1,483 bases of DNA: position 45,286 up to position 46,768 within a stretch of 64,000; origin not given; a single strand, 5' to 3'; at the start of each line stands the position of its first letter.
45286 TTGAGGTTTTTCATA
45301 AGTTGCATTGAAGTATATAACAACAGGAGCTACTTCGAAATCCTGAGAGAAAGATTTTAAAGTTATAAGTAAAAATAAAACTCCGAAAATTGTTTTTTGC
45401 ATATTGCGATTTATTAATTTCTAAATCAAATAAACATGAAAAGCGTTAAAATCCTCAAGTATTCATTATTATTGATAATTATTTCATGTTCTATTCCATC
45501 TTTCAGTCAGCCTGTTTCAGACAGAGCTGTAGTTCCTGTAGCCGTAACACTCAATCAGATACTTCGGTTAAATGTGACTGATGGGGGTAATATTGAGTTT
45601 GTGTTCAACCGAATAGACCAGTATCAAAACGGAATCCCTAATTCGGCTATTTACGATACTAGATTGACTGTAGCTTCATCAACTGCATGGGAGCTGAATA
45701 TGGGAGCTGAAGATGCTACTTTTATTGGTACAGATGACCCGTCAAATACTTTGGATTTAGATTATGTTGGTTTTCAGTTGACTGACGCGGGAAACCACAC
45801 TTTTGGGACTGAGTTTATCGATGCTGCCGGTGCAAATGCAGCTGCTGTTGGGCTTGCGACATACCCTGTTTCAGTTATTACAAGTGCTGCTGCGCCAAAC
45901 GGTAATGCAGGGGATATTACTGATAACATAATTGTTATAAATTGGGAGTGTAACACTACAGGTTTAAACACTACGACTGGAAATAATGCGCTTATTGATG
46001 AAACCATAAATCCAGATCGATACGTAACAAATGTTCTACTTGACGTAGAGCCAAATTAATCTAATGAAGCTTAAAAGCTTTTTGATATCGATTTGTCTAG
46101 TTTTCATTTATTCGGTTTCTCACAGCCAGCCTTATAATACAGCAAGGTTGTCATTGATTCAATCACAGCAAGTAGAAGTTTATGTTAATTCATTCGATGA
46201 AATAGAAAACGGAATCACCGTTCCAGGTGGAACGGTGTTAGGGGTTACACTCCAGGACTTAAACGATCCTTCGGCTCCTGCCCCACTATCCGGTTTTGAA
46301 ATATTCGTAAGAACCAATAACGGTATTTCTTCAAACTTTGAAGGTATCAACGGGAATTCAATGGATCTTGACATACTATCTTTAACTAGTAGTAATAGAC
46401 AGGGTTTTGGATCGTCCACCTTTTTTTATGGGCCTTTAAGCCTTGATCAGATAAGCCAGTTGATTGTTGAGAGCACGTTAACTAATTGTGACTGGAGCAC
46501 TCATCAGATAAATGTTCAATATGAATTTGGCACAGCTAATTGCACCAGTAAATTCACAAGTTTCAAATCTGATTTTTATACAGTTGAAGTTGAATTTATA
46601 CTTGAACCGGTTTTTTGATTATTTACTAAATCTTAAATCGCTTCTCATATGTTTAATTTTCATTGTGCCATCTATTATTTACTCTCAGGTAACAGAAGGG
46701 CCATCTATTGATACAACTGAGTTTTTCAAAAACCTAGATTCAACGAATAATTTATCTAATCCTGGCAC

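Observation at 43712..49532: AT-rich gene cluster with the logic of a chaperone-usher-like surface-fibre pathway, unusual for Bacteroidota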

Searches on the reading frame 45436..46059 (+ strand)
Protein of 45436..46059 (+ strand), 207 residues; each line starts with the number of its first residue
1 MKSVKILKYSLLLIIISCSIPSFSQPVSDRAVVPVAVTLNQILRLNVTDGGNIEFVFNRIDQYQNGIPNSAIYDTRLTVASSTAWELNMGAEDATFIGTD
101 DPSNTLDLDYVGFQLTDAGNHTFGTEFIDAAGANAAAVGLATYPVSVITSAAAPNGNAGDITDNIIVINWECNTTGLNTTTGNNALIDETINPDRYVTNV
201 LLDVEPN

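Call 3: search_protein_families(library=pfam, proteins=[window:45436-46059:+], max_evalue=1)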
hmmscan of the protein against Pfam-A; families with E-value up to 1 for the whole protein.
window:45436-46059:+ (207 aa): 0 families

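Call 4: search_protein_families(library=ncbifam, proteins=[window:45436-46059:+], max_evalue=1)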
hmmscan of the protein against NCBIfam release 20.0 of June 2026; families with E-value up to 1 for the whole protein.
window:45436-46059:+ (207 aa): 0 families

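Call 20: find_related_loci(query=A3, collection=genome_contigs, flank=10000)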
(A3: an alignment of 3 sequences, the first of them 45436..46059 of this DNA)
Query A3 (207 aa) in genome_contigs; peptide patterns used: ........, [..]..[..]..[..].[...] (x = any residue, [..] = any of these).
98 stretches matched a pattern; 47 encode a relative of the query (tblastn E <= 1e-3); 47 distinct loci.
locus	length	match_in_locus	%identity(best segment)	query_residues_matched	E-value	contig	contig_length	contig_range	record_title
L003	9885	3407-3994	76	6-205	5e-101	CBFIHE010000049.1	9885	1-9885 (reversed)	MAG: Salibacteraceae bacterium isolate Co_bin_792_permissive genome assembly, contig: Co_bin_792_permissive_c49, whole g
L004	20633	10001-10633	62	1-206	2e-76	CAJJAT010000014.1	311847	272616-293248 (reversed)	MAG: Flavobacteriales bacterium UBA1494 isolate FRAM18_bin217 genome assembly, contig: FRAM18_bin217-14, whole genome sh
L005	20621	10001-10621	62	6-206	1e-74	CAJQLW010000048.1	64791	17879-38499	MAG: uncultured Flavobacteriales bacterium isolate 0.2_20180524_Bin_63_1 genome assembly, contig: c_000000000435, whole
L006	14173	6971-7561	62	6-204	5e-74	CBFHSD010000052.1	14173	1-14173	MAG: Salibacteraceae bacterium isolate AGTU_87_bin_37_indper genome assembly, contig: AGTU_87_bin_37_indper_c52, whole g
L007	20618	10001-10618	63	1-205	1e-72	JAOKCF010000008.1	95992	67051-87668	Vicingaceae bacterium isolate AH-578-N02 AH-578-N02_NODE_8, whole genome shotgun sequence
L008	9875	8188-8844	45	1-204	4e-53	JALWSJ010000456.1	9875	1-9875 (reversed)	MAG: Flavobacteriales bacterium isolate M2_metabat2_scaf2bin.061 M2_NODE_9958_length_9875_cov_2.520209, whole genome sho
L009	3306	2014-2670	44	1-204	2e-52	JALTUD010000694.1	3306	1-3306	MAG: Flavobacteriales bacterium isolate S147_maxbin2_scaf2bin.065_VB S147_NODE_8982_length_3306_cov_3.704624, whole geno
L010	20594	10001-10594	64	10-204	4e-62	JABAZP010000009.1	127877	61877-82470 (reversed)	MAG: Flavobacteriales bacterium isolate HE327_NSB038 NODE_143_length_127877_cov_23.051235, whole genome shotgun sequence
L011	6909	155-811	45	1-204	3e-50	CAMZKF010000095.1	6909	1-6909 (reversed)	uncultured Flavobacteriales bacterium isolate RB_MAG_00007 genome assembly, contig: RB_MAG_00007_000000000217, whole gen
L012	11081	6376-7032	44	1-204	3e-50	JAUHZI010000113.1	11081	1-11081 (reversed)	MAG: Bacteroidia bacterium isolate 4_bin.26 NODE_4787_length_11081_cov_0.969235, whole genome shotgun sequence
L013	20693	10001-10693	42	2-204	1e-49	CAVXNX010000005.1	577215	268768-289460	MAG: uncultured Bacteroidales bacterium isolate MFD01721.bin.3.237 genome assembly, contig: contig_1441, whole genome sh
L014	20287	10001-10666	42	1-204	3e-49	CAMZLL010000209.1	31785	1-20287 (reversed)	uncultured Cryomorphaceae bacterium isolate TAG_MAG_00016 genome assembly, contig: TAG_MAG_00016_000000000053, whole gen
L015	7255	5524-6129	47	22-204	4e-49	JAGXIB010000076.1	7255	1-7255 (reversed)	MAG: Flavobacteriales bacterium isolate LH_M76 k141_543511, whole genome shotgun sequence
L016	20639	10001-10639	43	2-204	1e-48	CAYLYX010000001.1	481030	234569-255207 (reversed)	MAG TPA_asm: uncultured Flavobacteriales bacterium isolate SRP334346_co1_196 genome assembly, contig: NODE_10_length_481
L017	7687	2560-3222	43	2-204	4e-47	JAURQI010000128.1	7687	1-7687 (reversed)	MAG: Crocinitomix sp. isolate SFB_South_Co_62 k141_2867583, whole genome shotgun sequence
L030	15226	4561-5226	42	2-204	4e-45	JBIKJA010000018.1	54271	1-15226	MAG: Crocinitomix sp. isolate ME2014-06-18_3300034117_group5_bin162 Rohwer_bin672_scaffold_162_c1, whole genome shotgun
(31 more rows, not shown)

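Call 32: search_solved_structures(query=A5, max_evalue=10, show_alignments=2)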
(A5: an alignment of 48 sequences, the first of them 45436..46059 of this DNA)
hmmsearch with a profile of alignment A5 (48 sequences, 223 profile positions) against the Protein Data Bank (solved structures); distinct sequences matched with E-value up to 10: 3.
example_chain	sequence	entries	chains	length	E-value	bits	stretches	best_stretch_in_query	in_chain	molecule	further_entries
9l5r_E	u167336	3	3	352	0.06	16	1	92-183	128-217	Anaphase-promoting complex subunit 4-like WD40 domain-containing protein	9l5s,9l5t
9ikk_A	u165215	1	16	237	0.12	15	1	28-87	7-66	TLP-2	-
9ikj_A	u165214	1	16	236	0.35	13.4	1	28-87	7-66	TLP-1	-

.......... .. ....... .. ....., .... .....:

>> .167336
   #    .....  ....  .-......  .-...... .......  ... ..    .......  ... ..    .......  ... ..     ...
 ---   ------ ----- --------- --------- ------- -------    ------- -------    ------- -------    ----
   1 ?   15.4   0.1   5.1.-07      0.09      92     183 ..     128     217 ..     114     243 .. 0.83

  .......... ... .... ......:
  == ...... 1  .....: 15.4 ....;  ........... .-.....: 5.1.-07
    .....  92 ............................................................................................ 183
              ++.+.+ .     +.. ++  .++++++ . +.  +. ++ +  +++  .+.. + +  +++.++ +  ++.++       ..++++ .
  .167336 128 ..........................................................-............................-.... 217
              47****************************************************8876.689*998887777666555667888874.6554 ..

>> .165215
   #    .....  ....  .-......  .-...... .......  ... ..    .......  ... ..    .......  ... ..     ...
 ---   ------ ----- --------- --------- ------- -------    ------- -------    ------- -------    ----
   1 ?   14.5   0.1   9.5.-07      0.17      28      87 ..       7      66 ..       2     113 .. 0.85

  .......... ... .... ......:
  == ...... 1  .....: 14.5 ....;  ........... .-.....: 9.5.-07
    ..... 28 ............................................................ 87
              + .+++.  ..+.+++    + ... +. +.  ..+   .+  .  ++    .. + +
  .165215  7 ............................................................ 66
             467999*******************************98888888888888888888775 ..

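Call 47: search_solved_structures(query=L030:4570-5238:+, max_evalue=10, show_alignments=3)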
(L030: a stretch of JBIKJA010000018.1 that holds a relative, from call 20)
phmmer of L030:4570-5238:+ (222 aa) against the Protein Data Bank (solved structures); distinct sequences matched with E-value up to 10: 3.
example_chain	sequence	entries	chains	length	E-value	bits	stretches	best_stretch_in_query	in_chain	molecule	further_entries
1i60_A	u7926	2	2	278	0.24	14.1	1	113-173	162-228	IOLI PROTEIN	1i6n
4dzz_A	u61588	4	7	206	0.99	12.1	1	112-213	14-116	Plasmid partitioning protein ParF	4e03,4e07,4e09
5u1g_D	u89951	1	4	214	1.1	12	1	112-213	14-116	ParA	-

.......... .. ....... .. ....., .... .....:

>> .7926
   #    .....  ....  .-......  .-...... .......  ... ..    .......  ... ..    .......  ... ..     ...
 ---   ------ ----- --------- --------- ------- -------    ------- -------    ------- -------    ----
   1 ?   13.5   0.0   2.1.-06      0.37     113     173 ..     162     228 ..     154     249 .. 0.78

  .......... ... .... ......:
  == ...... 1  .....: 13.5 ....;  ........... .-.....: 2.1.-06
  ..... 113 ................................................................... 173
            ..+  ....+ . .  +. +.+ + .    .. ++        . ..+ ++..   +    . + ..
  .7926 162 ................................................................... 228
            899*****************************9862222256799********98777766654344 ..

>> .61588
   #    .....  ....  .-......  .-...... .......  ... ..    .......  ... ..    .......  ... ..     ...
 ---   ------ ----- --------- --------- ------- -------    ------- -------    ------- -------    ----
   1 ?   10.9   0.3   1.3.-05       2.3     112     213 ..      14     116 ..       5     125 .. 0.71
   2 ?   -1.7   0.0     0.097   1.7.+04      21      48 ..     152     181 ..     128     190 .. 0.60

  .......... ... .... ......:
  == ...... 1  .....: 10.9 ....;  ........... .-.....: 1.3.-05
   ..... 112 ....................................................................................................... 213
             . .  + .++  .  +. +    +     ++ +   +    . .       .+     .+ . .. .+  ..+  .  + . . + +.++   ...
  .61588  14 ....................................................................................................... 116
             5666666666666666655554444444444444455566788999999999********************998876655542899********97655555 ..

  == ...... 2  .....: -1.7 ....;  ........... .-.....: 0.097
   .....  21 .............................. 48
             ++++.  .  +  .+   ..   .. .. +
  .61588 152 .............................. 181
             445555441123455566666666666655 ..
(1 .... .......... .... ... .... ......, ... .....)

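Call 84: search_protein_families(library=pfam, alignment_id=A5, max_evalue=1)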
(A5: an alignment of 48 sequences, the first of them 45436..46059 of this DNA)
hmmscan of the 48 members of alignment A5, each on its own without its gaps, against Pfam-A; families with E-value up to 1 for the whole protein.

A. member 1, window:45436-46059:+ (207 aa): 0 families

B. families by the number of members that match (of 48 scanned): 3 families
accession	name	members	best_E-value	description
PF24593.1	DUF7617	9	0.0052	Domain of unknown function (DUF7617)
PF06482.17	Endostatin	4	0.058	Collagenase NC10 and Endostatin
PF17431.7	YpmT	1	0.075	Uncharacterized YmpT-like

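Call 87: list_cluster_members(proteins=[L060:7917-8717:+, L056:7917-8717:+, L066:7917-8714:+, L063:216-1013:+, L075:7923-8690:+, L086:7923-8696:+, L088:7914-8687:+, L082:1248-2024:+, L084:5279-6052:+, window:45436-46059:+])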
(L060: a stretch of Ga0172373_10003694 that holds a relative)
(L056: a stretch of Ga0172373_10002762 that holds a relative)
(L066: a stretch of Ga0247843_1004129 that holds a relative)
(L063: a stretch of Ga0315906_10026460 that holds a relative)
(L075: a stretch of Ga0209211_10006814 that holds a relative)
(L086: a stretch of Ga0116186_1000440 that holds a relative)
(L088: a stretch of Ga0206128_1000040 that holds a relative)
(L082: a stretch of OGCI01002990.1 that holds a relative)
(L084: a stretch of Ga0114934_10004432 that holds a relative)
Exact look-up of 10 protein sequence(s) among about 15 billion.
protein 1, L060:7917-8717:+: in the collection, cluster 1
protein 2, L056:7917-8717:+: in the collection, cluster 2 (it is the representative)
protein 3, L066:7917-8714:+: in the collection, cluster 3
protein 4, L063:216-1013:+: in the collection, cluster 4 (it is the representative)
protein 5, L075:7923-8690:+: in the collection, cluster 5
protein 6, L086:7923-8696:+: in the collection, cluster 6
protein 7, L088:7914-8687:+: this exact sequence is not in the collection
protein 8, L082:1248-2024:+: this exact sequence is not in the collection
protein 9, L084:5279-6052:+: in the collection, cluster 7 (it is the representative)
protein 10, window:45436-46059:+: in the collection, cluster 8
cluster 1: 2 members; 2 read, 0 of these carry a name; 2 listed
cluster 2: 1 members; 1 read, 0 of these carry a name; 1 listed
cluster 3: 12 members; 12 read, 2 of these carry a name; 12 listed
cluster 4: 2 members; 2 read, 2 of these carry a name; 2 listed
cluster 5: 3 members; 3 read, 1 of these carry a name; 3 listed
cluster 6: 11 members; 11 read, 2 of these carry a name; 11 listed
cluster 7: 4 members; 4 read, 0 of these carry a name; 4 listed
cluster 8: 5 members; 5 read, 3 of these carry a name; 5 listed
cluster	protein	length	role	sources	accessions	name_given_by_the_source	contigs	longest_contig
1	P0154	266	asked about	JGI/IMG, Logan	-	-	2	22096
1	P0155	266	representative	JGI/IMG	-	-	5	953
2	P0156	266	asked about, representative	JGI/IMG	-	-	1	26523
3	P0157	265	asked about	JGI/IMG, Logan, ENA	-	-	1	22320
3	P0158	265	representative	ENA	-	-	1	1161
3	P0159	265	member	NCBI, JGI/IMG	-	hypothetical protein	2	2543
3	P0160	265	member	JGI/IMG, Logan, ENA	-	hypothetical protein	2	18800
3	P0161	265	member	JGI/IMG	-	-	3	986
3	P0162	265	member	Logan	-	-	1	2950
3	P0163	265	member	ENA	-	-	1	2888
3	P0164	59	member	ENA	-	-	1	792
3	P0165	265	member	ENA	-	-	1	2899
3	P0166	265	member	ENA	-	-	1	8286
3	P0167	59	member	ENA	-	-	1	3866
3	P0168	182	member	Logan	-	-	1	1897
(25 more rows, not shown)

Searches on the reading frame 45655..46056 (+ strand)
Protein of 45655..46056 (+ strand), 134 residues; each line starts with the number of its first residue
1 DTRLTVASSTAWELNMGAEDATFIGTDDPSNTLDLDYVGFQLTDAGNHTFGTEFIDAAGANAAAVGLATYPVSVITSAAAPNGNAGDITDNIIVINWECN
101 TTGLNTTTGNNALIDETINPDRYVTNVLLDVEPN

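Call 58: search_solved_structures(query=A9, max_evalue=10, show_alignments=5)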
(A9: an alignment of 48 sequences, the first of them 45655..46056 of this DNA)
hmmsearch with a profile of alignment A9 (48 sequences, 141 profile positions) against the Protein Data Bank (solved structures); distinct sequences matched with E-value up to 10: 1.
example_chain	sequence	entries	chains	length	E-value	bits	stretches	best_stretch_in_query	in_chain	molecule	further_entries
9l5r_E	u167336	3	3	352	0.039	17.3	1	10-99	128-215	Anaphase-promoting complex subunit 4-like WD40 domain-containing protein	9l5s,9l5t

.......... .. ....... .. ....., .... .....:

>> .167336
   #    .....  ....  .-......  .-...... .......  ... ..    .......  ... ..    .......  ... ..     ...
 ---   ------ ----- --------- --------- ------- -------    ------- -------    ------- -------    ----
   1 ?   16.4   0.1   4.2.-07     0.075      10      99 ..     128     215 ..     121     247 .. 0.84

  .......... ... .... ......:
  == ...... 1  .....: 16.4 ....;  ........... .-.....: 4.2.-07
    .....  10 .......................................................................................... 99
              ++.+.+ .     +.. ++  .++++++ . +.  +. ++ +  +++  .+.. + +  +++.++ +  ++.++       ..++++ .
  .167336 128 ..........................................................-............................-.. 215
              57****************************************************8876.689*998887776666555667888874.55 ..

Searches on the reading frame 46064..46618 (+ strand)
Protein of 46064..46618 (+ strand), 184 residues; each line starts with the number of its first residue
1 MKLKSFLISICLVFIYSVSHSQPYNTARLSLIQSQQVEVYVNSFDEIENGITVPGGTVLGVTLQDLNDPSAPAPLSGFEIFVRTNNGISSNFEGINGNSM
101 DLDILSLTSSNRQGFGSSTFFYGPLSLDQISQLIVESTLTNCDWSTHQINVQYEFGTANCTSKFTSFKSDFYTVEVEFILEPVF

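Call 3: search_protein_families(library=pfam, proteins=[window:46064-46618:+], max_evalue=1)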
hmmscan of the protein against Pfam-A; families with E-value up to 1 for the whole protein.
window:46064-46618:+ (184 aa): 0 families

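Call 4: search_protein_families(library=ncbifam, proteins=[window:46064-46618:+], max_evalue=1)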
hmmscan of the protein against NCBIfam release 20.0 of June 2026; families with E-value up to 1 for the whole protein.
window:46064-46618:+ (184 aa): 0 families

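Call 50: search_solved_structures(query=A6, max_evalue=10, show_alignments=3)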
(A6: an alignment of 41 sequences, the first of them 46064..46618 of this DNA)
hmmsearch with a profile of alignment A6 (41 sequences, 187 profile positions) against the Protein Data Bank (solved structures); distinct sequences matched with E-value up to 10: 7.
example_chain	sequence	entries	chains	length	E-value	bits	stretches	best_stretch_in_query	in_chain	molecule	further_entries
6qdv_h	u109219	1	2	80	0.4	13.6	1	60-111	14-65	Small nuclear ribonucleoprotein Sm D1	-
5xjq_A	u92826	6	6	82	0.41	13.5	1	60-111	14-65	Small nuclear ribonucleoprotein Sm D1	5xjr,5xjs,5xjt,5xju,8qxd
4pjo_C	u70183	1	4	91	0.51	13.2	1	60-111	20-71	Small nuclear ribonucleoprotein Sm D1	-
4wzj_C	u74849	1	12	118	0.94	12.4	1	60-111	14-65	Small nuclear ribonucleoprotein Sm D1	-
1b34_A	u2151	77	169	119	0.96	12.3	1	60-111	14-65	PROTEIN (SMALL NUCLEAR RIBONUCLEOPROTEIN SM D1) | Small nuclear ribonucleoprotein Sm D1 | SmD1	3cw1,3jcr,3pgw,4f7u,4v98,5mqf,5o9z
9e3b_M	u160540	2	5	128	1.1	12.1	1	60-111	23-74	Small nuclear ribonucleoprotein Sm D1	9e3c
8ro0_c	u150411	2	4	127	1.3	11.9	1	60-110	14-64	Small nuclear ribonucleoprotein Sm D1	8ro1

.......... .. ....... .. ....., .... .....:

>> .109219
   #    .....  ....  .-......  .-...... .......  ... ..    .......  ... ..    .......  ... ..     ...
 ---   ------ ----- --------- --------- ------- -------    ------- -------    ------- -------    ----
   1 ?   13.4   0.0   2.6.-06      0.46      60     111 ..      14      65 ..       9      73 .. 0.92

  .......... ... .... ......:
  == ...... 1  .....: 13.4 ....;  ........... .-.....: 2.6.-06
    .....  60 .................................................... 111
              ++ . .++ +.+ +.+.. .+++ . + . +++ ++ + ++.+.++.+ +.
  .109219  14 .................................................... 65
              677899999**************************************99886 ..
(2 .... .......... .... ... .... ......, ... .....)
